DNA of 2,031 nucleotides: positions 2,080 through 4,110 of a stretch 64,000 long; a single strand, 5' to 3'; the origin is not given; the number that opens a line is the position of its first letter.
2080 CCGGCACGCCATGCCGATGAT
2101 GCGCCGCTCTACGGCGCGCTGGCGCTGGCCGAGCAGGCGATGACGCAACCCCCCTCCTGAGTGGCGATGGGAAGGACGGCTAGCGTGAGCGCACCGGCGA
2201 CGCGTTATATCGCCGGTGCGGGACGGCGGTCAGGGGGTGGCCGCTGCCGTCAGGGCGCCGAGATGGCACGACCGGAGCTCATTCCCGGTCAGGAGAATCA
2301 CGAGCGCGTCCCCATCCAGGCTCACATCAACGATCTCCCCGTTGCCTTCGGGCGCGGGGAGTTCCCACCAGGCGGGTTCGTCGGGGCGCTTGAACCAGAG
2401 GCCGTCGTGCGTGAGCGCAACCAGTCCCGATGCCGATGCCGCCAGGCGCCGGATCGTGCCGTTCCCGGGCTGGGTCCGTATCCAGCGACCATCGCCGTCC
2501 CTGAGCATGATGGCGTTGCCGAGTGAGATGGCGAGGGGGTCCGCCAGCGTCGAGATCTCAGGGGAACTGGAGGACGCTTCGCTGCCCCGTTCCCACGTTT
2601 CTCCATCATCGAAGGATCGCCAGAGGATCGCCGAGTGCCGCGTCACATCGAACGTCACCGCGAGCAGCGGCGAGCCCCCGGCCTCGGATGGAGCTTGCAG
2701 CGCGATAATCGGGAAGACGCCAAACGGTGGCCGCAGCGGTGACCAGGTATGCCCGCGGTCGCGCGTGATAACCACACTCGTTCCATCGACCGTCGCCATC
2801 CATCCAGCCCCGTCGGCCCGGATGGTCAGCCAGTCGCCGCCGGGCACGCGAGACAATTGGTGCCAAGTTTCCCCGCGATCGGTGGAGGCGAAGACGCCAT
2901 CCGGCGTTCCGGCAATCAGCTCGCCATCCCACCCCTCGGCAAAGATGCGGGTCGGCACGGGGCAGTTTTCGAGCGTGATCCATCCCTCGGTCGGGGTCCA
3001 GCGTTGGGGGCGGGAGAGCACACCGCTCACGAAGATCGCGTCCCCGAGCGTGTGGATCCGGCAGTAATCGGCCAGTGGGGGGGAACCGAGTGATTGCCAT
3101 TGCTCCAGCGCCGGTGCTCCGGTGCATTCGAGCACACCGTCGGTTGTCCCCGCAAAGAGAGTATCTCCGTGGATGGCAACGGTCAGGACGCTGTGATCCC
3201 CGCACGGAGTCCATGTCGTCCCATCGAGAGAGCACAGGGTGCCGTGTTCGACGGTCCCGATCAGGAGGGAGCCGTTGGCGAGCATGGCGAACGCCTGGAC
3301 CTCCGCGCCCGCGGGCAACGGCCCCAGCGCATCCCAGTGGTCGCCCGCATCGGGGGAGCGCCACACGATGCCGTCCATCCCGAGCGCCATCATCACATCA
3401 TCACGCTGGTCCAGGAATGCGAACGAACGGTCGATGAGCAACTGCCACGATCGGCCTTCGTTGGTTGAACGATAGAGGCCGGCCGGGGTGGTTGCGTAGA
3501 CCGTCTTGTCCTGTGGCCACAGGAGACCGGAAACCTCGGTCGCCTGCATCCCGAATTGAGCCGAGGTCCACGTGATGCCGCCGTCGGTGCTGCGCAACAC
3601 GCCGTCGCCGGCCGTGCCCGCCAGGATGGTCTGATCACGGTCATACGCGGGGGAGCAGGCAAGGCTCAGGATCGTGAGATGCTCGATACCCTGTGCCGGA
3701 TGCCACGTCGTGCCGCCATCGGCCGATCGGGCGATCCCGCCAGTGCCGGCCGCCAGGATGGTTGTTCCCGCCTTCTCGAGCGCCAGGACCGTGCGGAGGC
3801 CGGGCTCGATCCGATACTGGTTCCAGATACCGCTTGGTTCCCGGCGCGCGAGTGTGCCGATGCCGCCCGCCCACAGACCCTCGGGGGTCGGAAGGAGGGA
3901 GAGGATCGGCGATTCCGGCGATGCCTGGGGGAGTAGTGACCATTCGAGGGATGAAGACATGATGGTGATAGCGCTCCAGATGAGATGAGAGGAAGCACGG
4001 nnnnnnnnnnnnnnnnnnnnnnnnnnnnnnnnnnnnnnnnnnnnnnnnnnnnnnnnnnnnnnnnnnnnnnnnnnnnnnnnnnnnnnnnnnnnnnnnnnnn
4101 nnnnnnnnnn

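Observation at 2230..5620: Orphan divergent GroEL paralog operonic with a seven-Asp-box beta-propeller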

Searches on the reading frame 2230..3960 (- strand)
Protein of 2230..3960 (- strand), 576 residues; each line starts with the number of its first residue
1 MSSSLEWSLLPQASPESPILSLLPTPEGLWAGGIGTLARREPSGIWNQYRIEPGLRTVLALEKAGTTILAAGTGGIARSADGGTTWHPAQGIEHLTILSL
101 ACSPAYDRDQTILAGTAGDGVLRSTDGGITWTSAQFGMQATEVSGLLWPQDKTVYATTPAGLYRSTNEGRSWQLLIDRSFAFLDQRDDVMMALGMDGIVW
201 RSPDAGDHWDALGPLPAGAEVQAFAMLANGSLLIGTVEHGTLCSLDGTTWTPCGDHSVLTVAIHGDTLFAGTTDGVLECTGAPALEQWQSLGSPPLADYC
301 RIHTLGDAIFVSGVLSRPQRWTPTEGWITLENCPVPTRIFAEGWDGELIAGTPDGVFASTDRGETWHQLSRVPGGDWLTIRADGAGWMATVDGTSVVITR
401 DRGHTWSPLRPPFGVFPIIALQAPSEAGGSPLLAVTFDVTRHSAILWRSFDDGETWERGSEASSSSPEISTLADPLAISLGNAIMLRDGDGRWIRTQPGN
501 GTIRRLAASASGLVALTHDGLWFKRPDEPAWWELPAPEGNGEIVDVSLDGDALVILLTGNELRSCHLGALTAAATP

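Call 3: search_protein_families(library=pfam, proteins=[window:2230-3960:-], max_evalue=0.01)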
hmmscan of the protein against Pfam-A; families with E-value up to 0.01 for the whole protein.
window:2230-3960:- (576 aa): 4 families
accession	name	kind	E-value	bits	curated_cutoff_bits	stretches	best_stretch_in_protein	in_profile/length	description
PF15902.12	Sortilin-Vps10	-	1.7e-13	50.6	33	2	76-175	3-112/446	Sortilin, neurotensin receptor 3,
PF02012.26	BNR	-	2.9e-12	45.1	27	0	123-132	2-11/12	BNR/Asp-box repeat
PF14870.12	PSII_BNR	-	4.9e-05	23.2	27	0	76-177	40-142/303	Photosynthesis system II assembly factor YCF48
PF13088.12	BNR_2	-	0.00098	19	31.4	0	357-381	85-109/277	BNR repeat-like domain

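Call 4: search_protein_families(library=ncbifam, proteins=[window:2230-3960:-], max_evalue=0.01)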
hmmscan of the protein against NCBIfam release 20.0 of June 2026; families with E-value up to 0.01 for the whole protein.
window:2230-3960:- (576 aa): 2 families
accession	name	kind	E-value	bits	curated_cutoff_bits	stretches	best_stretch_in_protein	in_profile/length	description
NF045728.1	glycosyl_F510_1955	equivalog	5.1e-33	114.4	175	3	112-223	106-224/246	F510_1955 family glycosylhydrolase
NF010237.0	PRK13684.1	equivalog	6.6e-06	25.4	326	0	77-177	69-169/334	photosynthesis system II assembly factor Ycf48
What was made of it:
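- On F510_1955 family glycosylhydrolase (NF045728): 114.4 bits in three local stretches (call 4).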

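Call 19: find_homologous_proteins(query=window:2230-3960:-, max_evalue=0.00001)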
Query window:2230-3960:- (576 aa): 425 proteins with E <= 0.00001 among 8000 candidates; the best 120 are listed.
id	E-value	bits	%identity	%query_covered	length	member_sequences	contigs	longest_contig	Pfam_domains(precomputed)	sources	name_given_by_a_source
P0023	0.0e+0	1314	100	100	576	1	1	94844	PF25852.1,PF02012.27,PF15902.13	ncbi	ncbi:MAG: hypothetical protein WBA63_05305 [Thermomicrobiales bacterium]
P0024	0.0e+0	1077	83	100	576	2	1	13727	PF25852.1,PF14870.13,PF02012.27,PF15902.13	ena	-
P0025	0.0e+0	1052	81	100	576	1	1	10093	PF25852.1,PF14870.13,PF02012.27,PF15902.13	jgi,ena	-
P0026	4.0e-191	655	54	99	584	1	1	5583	PF25852.1,PF14870.13,PF02012.27,PF15902.13,PF13088.13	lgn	-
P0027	1.4e-182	626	51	98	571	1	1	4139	PF25852.1,PF02012.27,PF15902.13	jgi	jgi:photosystem II stability/assembly factor-like uncharacterized protein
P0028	3.4e-158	546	49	98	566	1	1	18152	PF25852.1,PF02012.27,PF15902.13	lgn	-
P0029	1.6e-118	415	41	98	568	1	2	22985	PF25852.1,PF02012.27,PF15902.13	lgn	-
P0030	1.2e-80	290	37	97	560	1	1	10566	PF25852.1,PF14870.13,PF02012.27,PF15902.13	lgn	-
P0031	2.7e-71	259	35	97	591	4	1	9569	PF25852.1,PF14870.13,PF02012.27,PF15902.13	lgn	-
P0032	4.7e-57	212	26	71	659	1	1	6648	PF25852.1,PF02012.27,PF15902.13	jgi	jgi:photosystem II stability/assembly factor-like uncharacterized protein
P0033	3.4e-55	206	38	24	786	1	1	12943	PF25852.1,PF14870.13,PF02012.27,PF15902.13,PF13088.13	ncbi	-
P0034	8.2e-53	198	29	52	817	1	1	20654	PF25852.1,PF14870.13,PF13810.13,PF02012.27,PF15902.13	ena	-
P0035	3.6e-52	196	31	43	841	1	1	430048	PF25852.1,PF14870.13,PF15902.13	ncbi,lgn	ncbi:MAG: hypothetical protein U0Q18_19320 [Bryobacteraceae bacterium]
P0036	4.0e-52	195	30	72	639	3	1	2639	PF25852.1,PF24316.2,PF14870.13,PF02012.27,PF15902.13,PF13088.13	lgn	-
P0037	5.3e-52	195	29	54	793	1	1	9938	PF25852.1,PF14870.13,PF02012.27,PF15902.13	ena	-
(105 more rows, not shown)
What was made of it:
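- Checked: Homologues of 576 aa (P0024, P0025, call 19) support the ATG.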

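Call 20: find_encoding_contigs(protein=P0029, flank=8000, max_places=2)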
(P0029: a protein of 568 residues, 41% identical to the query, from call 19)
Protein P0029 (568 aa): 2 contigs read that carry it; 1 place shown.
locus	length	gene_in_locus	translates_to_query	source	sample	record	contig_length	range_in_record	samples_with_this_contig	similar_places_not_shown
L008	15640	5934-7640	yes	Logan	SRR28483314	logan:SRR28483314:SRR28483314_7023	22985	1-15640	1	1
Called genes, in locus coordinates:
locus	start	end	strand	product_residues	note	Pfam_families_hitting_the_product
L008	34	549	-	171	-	PF00011:HSP20, PF17886:ArsA_HSP20 (weak)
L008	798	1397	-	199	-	PF04307:YdjM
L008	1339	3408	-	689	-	PF00270:DEAD, PF04851:ResIII (weak), PF00271:Helicase_C, PF25399:DeaD_dimer, PF03880:DbpA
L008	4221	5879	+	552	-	PF00118:Cpn60_TCP1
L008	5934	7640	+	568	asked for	PF25852:DUF6242_C (faint), PF02012:BNR (faint), PF15902:Sortilin-Vps10 (weak)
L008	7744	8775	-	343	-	PF01408:GFO_IDH_MocA, PF22725:GFO_IDH_MocA_C3, PF02894:GFO_IDH_MocA_C (faint)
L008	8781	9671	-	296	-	PF01261:AP_endonuc_2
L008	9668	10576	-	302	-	PF01261:AP_endonuc_2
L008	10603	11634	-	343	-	PF04909:Amidohydro_2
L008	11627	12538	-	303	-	PF01261:AP_endonuc_2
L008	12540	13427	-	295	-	PF00528:BPD_transp_1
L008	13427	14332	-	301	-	PF00528:BPD_transp_1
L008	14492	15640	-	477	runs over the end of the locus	PF01547:SBP_bac_1, PF13416:SBP_bac_8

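Call 21: find_encoding_contigs(protein=P0030, flank=8000, max_places=2)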
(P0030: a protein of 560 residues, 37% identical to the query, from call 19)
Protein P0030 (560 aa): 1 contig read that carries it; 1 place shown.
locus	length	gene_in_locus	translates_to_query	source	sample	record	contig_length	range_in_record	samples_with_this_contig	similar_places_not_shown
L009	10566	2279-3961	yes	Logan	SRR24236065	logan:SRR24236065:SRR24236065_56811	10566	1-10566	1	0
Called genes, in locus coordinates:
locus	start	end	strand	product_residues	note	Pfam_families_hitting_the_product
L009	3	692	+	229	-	?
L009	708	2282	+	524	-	PF00118:Cpn60_TCP1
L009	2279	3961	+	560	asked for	PF14870:PSII_BNR (faint), PF15902:Sortilin-Vps10 (faint), PF25852:DUF6242_C (faint), PF02012:BNR (faint)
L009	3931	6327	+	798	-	PF17389:Bac_rhamnosid6H, PF17390:Bac_rhamnosid_C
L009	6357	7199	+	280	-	PF01261:AP_endonuc_2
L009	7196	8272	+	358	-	PF01408:GFO_IDH_MocA, PF02894:GFO_IDH_MocA_C (weak), PF22725:GFO_IDH_MocA_C3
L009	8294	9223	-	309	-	PF09754:PAC2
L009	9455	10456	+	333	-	PF08240:ADH_N, PF00107:ADH_zinc_N (weak)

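Call 22: find_encoding_contigs(protein=P0031, flank=8000, max_places=2)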
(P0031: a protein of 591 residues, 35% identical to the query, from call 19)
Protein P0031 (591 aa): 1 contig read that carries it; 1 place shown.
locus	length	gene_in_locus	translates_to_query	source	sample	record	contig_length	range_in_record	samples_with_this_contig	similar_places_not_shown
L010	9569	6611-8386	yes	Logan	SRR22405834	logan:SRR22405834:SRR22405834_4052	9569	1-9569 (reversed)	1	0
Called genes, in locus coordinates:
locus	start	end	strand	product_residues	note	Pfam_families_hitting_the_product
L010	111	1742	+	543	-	PF00118:Cpn60_TCP1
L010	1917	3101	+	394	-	PF00356:LacI, PF00532:Peripla_BP_1, PF13407:Peripla_BP_4, PF13377:Peripla_BP_3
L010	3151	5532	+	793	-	PF17389:Bac_rhamnosid6H, PF17390:Bac_rhamnosid_C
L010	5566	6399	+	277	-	PF20434:BD-FAE, PF07859:Abhydrolase_3, PF00326:Peptidase_S9 (weak)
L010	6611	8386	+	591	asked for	PF14870:PSII_BNR (faint), PF25852:DUF6242_C (faint), PF15902:Sortilin-Vps10 (faint), PF02012:BNR (faint)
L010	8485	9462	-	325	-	PF00582:Usp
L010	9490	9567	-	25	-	?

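Call 38: predict_structure(alignment_id=A2)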
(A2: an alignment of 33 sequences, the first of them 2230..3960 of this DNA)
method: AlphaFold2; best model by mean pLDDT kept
length: 576 residues; sequences in the alignment: 33
mean_pLDDT: 88.6   pTM: 0.82
mean pLDDT of the five models: 88.6, 88.5, 88.3, 88.1, 82.0
residues with pLDDT >= 90: 334; 70-90: 213; 50-70: 25; < 50: 4
segments of 3 or more residues with pLDDT < 50: 574-576
pLDDT, mean of each block of 10 residues (from residue 1): 77 81 95 91 89 83 95 94 90 92 95 97 96 96 95 95 97 96 93 95 93 92 93 91 93 91 93 91 75 86 91 86 93 85 87 88 91 78 87 85 90 86 78 88 88 91 70 80 82 86 89 91 90 85 90 89 88 49
secondary structure, 60 per line:
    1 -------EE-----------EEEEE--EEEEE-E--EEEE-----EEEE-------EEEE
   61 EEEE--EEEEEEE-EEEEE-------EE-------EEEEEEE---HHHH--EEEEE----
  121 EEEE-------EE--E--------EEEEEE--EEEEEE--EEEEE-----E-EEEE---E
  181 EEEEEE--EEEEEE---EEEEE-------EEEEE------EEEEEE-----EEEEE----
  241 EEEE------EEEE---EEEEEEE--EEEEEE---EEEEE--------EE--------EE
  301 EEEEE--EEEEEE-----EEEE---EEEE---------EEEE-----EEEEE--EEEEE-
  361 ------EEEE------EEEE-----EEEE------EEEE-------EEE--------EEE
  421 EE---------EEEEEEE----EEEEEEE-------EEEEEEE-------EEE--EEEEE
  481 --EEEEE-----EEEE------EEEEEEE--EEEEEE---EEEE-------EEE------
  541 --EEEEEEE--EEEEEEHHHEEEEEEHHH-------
elements in order: E21-25 E28-32 E37-40 E46-49 E57-64 E67-73 E75-79 E96-102 H106-109 E112-116 E121-124 E145-150 E153-158 E161-165 E173-176 E180-186 E189-194 E198-202 E210-214 E221-226 E232-236 E241-244 E251-254 E258-264 E267-272 E276-280 E299-305 E308-313 E319-322 E326-329 E339-342 E348-352 E355-359 E367-370 E377-380 E386-389 E396-399 E407-409 E418-422 E432-438 E443-449 E457-463 E471-473 E476-480 E483-487 E493-496 E503-509 E512-517 E521-524 E532-534 E543-549 E552-557 E561-566

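Call 48: fold_search(model_id=the predicted structure, library=pdb)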
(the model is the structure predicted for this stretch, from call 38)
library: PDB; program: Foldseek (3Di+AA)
matches with E <= 10: 1855; with E <= 0.001: 1545
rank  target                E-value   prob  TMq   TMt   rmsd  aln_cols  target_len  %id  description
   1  6p2m_A                3.0e-20  1.00  0.56  0.49   8.6       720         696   14  Crystal structure of the Caldicellulosiruptor lactoaceticus GH74 (ClGH74a) enzyme in complex with LLG xyloglucan (released 2019-07-31)
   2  5fkr                  5.5e-19  1.00  0.55  0.46   8.7       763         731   14  Unraveling the first step of xyloglucan degradation by the soil saprophyte Cellvibrio japonicus through the functional a (released 2015-11-25)
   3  5fkq_A                1.1e-18  1.00  0.52  0.43   9.4       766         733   15  Unraveling the first step of xyloglucan degradation by the soil saprophyte Cellvibrio japonicus through the functional (released 2015-11-04)
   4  5fkq_B                1.8e-18  1.00  0.53  0.44   9.5       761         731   15  Unraveling the first step of xyloglucan degradation by the soil saprophyte Cellvibrio japonicus through the functional (released 2015-11-04)
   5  5fkt_B                2.9e-18  1.00  0.55  0.46   8.7       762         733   15  Unraveling the first step of xyloglucan degradation by the soil saprophyte Cellvibrio japonicus through the functional (released 2015-11-04)
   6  2cn2_A                2.9e-18  1.00  0.52  0.45   9.8       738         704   15  Crystal Structures of Clostridium thermocellum Xyloglucanase (released 2006-05-22)
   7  5fkt_A                4.6e-18  1.00  0.54  0.45   9.1       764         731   15  Unraveling the first step of xyloglucan degradation by the soil saprophyte Cellvibrio japonicus through the functional (released 2015-11-04)
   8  6p2l_A                4.8e-18  1.00  0.57  0.50   8.2       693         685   14  Crystal structure of Niastella koreensis GH74 (NkGH74) enzyme (released 2019-07-31)
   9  9e78_0L               1.2e-17  1.00  0.53  0.50   9.2       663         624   14  48-nm repeat of the Leishmania tarentolae doublet microtubule (released 2025-03-12)
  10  2cn3_A                1.9e-17  1.00  0.54  0.45   8.8       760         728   14  Crystal Structures of Clostridium thermocellum Xyloglucanase (released 2006-05-22)
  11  6p2n                  2.0e-17  1.00  0.56  0.46   8.7       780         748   15  Crystal structure of Paenibacillus graminis GH74 (PgGH74) (released 2019-07-31)
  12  5jwz_A                2.0e-17  1.00  0.54  0.46   8.7       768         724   14  Structure of a Putative Xyloglucanase from the Cellulolytic Bacteria Streptomyces sp. SirexAA-E (released 2016-06-01)
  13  6p2o_A                2.3e-17  1.00  0.53  0.44   9.0       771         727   14  Crystal structure of Streptomyces rapamycinicus GH74 in complex with xyloglucan fragments XLLG and XXXG (released 2019-07-31)
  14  9n6v_LT               3.7e-17  1.00  0.42  0.29  14.2       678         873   10  SSU processome maturation and disassembly, State A (released 2025-11-05)
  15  3a0f                  3.9e-17  1.00  0.56  0.46   8.6       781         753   13  The crystal structure of Geotrichum sp. M128 xyloglucanase (released 2009-09-08)
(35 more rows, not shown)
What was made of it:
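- Closest known: GH74 xyloglucanases. Same: These are the best Foldseek hits (E 3e-20, TM about 0.56, call 48).
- The propeller gives sub-threshold hits to a BNR glycosylhydrolase family (NF045728, 114 against a cut-off of 175) and has a GH74-like fold (calls 4, 48).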

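Call 70: search_protein_families(library=padloc, proteins=[window:2230-3960:-], max_evalue=0.01)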
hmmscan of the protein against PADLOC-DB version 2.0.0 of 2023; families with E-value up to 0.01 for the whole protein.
window:2230-3960:- (576 aa): 0 families
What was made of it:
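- On Known anti-phage defence systems (PADLOC): No hit for the GroEL-like protein, either propeller type or the alternative partner (call 70).
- Tried and rejected: No hits (call 70).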

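Call 83: search_protein_families(library=pfam, alignment_id=A7, max_evalue=0.00001)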
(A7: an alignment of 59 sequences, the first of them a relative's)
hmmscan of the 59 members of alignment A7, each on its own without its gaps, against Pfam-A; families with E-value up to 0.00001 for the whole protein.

A. member 1, L009:3931-6327:+ (798 aa): 2 families
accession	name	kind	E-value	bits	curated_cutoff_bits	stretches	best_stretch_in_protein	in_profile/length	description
PF17389.8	Bac_rhamnosid6H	-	1.5e-16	61.1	24.5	1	393-647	3-250/339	Bacterial alpha-L-rhamnosidase 6 hairpin glycosidase domain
PF17390.7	Bac_rhamnosid_C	-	3.2e-09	36.9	22.1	1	722-793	1-73/78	Bacterial alpha-L-rhamnosidase C-terminal domain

B. families by the number of members that match (of 59 scanned): 67 families (the first 25 are shown)
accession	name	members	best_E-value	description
PF00873.25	ACR_tran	3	4.8e-264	AcrB/AcrD/AcrF family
PF01791.15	DeoC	3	2.4e-47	DeoC/LacD family aldolase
PF08240.17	ADH_N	3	1.2e-31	Alcohol dehydrogenase GroES-like domain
PF00107.32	ADH_zinc_N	3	4.7e-20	Zinc-binding dehydrogenase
PF16927.11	HisKA_7TM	2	9.6e-52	N-terminal 7TM region of histidine kinase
PF01380.27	SIS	2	2.9e-32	SIS domain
PF07690.21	MFS_1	2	1.1e-28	Major Facilitator Superfamily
PF01408.29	GFO_IDH_MocA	2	1.6e-27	Oxidoreductase family, NAD-binding Rossmann fold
PF02894.22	GFO_IDH_MocA_C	2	1.5e-24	Oxidoreductase family, C-terminal alpha/beta domain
PF22725.1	GFO_IDH_MocA_C3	2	7.2e-24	GFO/IDH/MocA C-terminal domain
PF02518.31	HATPase_c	2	7e-21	Histidine kinase-, DNA gyrase B-, and HSP90-like ATPase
PF13847.12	Methyltransf_31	2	1.1e-12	Methyltransferase domain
PF13649.12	Methyltransf_25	2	2.6e-10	Methyltransferase domain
PF16912.11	Glu_dehyd_C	2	4.4e-10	Glucose dehydrogenase C-terminus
PF00083.30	Sugar_tr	2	9e-08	Sugar (and other) transporter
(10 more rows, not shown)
